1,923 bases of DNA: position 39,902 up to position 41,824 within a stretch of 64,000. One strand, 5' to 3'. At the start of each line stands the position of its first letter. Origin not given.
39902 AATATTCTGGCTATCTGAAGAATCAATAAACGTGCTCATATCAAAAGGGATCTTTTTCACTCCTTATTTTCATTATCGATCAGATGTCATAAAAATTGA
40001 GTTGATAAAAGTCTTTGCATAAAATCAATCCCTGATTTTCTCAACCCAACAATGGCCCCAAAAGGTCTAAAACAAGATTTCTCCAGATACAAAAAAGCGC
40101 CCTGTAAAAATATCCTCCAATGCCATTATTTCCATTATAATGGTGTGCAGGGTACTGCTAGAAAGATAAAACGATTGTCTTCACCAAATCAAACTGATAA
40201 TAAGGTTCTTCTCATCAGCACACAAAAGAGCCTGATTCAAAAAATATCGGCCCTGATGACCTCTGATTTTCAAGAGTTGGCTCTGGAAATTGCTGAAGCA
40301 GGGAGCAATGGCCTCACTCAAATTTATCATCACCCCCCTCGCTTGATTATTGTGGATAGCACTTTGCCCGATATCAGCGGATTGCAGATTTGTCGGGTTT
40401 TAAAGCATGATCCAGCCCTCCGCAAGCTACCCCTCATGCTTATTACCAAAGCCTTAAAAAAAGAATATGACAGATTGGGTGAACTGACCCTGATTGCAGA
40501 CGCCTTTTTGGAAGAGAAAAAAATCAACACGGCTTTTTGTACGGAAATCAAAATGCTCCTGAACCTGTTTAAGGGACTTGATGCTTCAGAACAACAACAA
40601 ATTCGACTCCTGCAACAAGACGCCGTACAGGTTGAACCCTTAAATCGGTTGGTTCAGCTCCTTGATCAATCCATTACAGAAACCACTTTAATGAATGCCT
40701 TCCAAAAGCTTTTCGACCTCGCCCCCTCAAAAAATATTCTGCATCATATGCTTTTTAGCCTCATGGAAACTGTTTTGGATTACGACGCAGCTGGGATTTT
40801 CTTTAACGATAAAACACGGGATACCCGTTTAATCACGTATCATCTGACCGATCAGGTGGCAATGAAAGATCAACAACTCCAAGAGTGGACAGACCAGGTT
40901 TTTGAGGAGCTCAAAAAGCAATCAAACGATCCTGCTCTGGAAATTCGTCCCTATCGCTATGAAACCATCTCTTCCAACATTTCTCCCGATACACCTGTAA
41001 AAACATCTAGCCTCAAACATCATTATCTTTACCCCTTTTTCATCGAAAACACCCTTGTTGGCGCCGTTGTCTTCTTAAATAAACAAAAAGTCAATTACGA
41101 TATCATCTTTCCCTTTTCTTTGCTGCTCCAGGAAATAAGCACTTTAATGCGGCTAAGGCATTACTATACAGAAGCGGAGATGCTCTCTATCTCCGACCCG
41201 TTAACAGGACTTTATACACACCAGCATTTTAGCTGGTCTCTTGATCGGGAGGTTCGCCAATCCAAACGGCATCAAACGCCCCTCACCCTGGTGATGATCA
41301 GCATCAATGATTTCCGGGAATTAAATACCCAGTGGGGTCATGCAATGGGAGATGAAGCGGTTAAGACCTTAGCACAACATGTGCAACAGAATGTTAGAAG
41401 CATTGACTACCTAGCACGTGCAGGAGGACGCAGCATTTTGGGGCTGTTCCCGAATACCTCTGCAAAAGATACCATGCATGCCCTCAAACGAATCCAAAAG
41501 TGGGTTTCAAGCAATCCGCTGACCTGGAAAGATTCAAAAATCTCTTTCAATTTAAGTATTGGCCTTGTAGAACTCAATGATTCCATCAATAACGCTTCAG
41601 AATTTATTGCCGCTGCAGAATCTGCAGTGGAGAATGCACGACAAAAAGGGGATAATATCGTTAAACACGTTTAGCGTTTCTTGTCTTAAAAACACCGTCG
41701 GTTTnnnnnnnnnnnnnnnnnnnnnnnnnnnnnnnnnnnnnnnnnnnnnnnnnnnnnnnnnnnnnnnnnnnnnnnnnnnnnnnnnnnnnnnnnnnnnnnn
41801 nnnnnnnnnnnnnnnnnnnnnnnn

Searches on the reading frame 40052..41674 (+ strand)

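Call 40: search_protein_families(library=ncbifam, proteins=[window:40052-41674:+], max_evalue=1e-10)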
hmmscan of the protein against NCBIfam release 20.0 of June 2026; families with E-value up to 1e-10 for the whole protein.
window:40052-41674:+ (540 aa): 16 families
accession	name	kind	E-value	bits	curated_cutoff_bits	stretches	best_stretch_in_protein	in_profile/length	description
NF007135.0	PRK09581.1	equivalog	2.7e-41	141.9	474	1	368-537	281-452/457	PleD family two-component system response regulator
TIGR00254.1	GGDEF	domain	2.9e-34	118.2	37.4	1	376-538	2-165/168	diguanylate cyclase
NF038266.1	diguan_SiaD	equivalog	7.7e-31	107.4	290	1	369-535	84-250/252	biofilm regulation diguanylate cyclase SiaD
NF047654.1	DiguCycDgcRLepto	equivalog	4.9e-28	97.9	500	1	358-536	112-292/295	diguanylate cyclase DgcR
NF007380.0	PRK09894.1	equivalog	4.2e-26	92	256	1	358-537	110-284/296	diguanylate cyclase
NF041606.1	dguan_cyc_DgcA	equivalog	2.4e-25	89.2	370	1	303-537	101-336/340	diguanylate cyclase DgcA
NF007599.0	PRK10245.1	equivalog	2.6e-24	85.4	402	1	351-535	180-365/371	diguanylate cyclase AdrA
NF007423.1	PRK09966.1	equivalog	2.3e-20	72.8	325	1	356-525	215-385/390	diguanylate cyclase DgcN/YfiN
NF040885.1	diguan_DgcJ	equivalog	4.1e-20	72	500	1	357-517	322-476/493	diguanylate cyclase DgcJ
NF007298.0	PRK09776.1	equivalog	3.5e-17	61.6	1135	1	380-537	685-842/1111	diguanylate cyclase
NF051473.1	DigCycDgcsShew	equivalog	4.6e-17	62.3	400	1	372-536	128-287/291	diguanylate cyclase DgcS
NF050064.1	BlResRespRegCbrR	equivalog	4.5e-16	58.8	600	1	367-537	239-411/415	bile resistance response regulator CbrR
NF008467.0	PRK11359.1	equivalog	4.9e-15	54.6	857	1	380-535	377-526/800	oxygen-sensing cyclic-di-GMP phosphodiesterase DosP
NF045675.1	PhdiestaseDibA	equivalog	6.1e-15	54.6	980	1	363-534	187-358/623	phosphodiesterase DibA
NF052458.1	PhdiestGepA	equivalog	1.5e-14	53.2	1200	1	368-537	414-576/840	phosphodiesterase GepA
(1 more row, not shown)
